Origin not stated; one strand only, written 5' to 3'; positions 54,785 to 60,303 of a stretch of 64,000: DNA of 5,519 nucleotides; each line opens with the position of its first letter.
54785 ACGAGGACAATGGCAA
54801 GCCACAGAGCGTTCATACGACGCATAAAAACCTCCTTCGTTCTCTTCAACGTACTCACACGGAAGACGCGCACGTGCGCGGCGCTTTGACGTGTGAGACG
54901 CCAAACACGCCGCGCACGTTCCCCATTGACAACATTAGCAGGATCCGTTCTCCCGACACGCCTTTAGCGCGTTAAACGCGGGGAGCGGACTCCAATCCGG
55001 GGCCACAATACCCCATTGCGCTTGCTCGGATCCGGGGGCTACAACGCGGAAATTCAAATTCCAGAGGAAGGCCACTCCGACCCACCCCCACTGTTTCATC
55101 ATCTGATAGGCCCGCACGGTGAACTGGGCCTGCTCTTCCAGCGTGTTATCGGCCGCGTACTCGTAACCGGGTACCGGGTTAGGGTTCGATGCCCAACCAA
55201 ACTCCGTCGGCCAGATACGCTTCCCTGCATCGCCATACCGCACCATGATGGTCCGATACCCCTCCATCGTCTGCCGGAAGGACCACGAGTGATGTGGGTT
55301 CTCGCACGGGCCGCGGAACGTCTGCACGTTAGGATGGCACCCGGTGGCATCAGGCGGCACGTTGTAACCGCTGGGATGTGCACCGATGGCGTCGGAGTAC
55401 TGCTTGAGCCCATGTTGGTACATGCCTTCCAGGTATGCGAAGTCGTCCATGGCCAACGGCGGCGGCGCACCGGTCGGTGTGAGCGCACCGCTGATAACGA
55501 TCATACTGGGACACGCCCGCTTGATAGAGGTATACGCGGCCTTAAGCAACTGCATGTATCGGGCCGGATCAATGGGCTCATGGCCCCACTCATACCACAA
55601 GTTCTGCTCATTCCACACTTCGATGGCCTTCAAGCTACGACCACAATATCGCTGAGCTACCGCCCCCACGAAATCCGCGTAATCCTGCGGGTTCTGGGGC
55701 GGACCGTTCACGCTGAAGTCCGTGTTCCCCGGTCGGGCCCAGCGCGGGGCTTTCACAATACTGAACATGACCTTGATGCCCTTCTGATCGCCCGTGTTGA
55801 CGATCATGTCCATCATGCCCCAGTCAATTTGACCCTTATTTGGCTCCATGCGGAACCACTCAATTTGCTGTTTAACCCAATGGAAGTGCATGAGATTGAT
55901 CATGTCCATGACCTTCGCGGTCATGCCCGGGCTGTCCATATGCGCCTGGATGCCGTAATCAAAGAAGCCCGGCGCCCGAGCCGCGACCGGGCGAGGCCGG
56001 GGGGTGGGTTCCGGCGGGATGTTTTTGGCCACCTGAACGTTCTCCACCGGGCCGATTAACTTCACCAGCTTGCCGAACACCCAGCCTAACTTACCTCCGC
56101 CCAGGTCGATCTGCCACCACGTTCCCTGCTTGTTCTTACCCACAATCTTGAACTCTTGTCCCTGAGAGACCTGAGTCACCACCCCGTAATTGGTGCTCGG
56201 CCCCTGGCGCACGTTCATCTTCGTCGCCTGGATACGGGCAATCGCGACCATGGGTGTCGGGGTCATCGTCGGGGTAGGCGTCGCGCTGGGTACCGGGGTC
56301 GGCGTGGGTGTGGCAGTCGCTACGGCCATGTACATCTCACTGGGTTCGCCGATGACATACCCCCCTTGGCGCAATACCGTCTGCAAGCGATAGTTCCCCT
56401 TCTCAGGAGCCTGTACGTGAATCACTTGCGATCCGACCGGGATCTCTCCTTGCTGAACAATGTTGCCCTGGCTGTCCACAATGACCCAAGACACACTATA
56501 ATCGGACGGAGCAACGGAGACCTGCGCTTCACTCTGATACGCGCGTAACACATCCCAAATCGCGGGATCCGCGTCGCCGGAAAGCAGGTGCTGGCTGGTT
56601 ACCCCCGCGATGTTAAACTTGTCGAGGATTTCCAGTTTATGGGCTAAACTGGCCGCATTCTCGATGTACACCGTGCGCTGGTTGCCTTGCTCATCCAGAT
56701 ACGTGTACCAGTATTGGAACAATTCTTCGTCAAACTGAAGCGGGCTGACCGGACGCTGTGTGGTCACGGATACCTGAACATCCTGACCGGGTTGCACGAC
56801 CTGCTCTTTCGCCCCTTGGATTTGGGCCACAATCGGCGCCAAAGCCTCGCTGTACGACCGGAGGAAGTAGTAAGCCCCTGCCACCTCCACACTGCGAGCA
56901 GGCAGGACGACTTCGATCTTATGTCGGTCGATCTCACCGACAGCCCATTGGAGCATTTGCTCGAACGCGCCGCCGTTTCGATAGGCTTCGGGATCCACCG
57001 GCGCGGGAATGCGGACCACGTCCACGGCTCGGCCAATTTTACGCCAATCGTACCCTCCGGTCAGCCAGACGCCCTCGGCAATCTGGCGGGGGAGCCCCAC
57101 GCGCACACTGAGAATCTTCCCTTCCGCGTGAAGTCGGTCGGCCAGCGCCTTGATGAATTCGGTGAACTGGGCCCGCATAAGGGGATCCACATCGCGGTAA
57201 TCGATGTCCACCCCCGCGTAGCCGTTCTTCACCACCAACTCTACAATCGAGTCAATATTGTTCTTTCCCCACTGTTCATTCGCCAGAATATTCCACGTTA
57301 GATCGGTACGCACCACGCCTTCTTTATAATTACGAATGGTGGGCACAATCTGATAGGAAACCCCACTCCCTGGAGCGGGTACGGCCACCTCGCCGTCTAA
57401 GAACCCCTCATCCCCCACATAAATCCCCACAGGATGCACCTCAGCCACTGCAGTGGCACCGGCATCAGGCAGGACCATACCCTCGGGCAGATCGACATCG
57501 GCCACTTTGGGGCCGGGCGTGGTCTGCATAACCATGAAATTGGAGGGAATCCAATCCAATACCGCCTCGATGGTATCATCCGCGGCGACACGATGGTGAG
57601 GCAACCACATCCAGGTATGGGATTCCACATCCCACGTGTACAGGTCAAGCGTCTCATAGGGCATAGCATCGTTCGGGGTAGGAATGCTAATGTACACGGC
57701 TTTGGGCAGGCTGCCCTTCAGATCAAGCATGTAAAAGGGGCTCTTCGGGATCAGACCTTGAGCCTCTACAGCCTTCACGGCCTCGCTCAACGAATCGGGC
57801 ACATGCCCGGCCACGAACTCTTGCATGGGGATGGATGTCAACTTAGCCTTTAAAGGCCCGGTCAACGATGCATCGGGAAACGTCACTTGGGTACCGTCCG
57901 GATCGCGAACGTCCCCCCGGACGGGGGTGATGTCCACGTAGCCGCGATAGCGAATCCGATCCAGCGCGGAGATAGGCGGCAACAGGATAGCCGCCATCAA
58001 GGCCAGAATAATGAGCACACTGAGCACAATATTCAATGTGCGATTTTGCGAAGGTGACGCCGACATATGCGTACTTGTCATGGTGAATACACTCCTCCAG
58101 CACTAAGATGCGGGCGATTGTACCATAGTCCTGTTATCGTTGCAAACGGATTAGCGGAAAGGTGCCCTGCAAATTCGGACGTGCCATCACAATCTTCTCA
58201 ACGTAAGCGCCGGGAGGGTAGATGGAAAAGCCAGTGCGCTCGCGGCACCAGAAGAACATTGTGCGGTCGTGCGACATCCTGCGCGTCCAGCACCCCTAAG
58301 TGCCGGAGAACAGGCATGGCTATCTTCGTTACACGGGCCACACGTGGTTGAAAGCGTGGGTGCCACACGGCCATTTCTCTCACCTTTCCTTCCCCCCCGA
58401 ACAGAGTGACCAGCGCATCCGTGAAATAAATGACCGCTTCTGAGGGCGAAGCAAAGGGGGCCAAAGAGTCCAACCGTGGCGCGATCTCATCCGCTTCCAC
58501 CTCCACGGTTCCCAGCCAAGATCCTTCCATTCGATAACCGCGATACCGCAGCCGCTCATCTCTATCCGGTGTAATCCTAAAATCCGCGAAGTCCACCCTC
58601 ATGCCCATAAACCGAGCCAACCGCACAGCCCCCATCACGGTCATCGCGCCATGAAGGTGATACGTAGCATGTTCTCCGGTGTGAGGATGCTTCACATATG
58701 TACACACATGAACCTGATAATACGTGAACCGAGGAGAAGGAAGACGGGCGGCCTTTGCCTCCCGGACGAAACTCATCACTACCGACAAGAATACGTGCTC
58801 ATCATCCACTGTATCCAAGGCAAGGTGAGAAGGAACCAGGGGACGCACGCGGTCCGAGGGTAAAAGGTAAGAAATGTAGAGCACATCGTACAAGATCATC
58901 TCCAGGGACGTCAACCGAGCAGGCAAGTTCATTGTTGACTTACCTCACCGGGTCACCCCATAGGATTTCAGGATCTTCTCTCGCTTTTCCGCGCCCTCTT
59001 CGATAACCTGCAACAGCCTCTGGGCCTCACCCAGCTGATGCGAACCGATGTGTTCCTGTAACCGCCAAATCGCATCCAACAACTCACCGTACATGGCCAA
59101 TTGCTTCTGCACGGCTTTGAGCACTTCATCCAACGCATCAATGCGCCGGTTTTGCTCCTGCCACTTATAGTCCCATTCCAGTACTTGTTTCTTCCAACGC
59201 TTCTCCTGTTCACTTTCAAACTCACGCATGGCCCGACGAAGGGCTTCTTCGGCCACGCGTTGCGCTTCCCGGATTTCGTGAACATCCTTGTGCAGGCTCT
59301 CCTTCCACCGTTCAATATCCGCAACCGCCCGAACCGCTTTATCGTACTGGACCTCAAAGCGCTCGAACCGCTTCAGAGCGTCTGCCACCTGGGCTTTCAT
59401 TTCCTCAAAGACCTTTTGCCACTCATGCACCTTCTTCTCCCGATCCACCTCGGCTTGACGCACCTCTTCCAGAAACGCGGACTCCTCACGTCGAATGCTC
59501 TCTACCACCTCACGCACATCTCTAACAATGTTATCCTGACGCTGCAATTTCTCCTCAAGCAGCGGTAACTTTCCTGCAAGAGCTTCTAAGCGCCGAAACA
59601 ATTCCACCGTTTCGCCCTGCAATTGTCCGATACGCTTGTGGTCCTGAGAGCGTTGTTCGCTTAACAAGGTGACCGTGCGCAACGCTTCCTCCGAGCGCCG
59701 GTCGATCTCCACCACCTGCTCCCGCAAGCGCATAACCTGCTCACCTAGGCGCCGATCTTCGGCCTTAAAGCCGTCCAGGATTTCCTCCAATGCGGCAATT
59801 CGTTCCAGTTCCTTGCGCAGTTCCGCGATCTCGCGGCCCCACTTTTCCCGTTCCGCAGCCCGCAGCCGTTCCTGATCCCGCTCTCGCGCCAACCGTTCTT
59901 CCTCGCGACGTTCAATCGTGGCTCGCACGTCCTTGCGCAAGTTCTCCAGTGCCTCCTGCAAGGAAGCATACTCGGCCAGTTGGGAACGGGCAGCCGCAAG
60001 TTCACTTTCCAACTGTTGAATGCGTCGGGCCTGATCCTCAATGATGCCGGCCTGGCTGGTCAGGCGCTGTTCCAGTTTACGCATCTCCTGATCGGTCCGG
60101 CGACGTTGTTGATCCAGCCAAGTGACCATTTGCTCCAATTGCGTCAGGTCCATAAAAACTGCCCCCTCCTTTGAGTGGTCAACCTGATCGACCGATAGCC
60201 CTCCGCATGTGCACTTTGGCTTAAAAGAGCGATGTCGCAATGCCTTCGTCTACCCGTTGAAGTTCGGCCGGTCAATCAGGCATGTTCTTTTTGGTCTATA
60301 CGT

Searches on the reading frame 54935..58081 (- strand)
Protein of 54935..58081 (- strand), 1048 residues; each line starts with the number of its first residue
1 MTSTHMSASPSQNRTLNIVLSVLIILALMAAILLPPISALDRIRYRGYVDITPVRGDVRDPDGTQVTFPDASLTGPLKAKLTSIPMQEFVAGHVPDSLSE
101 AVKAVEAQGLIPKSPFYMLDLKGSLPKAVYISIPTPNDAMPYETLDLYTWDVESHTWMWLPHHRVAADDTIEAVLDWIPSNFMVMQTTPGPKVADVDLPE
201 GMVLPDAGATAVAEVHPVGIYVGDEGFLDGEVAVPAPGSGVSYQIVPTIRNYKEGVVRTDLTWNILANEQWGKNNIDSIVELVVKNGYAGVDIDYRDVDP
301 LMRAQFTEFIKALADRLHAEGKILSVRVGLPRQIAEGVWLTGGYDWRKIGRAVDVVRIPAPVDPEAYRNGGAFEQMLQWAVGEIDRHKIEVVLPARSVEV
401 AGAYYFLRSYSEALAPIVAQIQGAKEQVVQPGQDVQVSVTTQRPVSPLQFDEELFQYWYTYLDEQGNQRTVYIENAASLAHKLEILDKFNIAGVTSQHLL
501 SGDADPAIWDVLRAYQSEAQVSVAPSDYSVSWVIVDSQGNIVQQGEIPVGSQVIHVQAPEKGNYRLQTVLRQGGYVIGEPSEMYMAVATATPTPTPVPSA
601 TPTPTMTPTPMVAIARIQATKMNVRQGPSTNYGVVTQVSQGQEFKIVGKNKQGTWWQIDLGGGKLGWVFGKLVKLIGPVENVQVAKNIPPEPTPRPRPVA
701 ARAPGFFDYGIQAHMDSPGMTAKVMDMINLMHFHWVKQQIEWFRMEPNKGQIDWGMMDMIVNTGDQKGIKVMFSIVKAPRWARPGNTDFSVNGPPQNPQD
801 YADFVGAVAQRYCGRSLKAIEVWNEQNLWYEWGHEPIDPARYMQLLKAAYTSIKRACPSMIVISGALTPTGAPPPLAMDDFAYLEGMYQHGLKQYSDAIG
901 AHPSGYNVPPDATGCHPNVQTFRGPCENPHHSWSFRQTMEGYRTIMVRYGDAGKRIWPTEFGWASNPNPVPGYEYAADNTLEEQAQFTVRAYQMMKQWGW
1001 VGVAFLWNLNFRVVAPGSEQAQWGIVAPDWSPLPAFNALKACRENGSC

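Call 49: search_protein_families(library=pfam, proteins=[window:54935-58081:-])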
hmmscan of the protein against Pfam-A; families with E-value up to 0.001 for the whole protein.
window:54935-58081:- (1048 aa): 3 families
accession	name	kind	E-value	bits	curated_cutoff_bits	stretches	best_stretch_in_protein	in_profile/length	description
PF08239.17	SH3_3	-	1.1e-12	48.3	27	1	622-673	3-53/54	Bacterial SH3 domain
PF00704.34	Glyco_hydro_18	-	1.9e-07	31.5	29.6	1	265-494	83-309/317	Glycosyl hydrolases family 18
PF07653.23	SH3_2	-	0.00061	19.9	21.8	0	630-675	15-54/55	Variant SH3 domain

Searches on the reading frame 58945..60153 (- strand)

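Call 46: search_protein_families(library=pfam, proteins=[window:58945-60153:-])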
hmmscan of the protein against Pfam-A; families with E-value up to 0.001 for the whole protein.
window:58945-60153:- (402 aa): 1 family
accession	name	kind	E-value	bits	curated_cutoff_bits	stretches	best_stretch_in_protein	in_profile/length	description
PF07889.17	DUF1664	-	0.00057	20.4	34.6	0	4-74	48-115/124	Protein of unknown function (DUF1664)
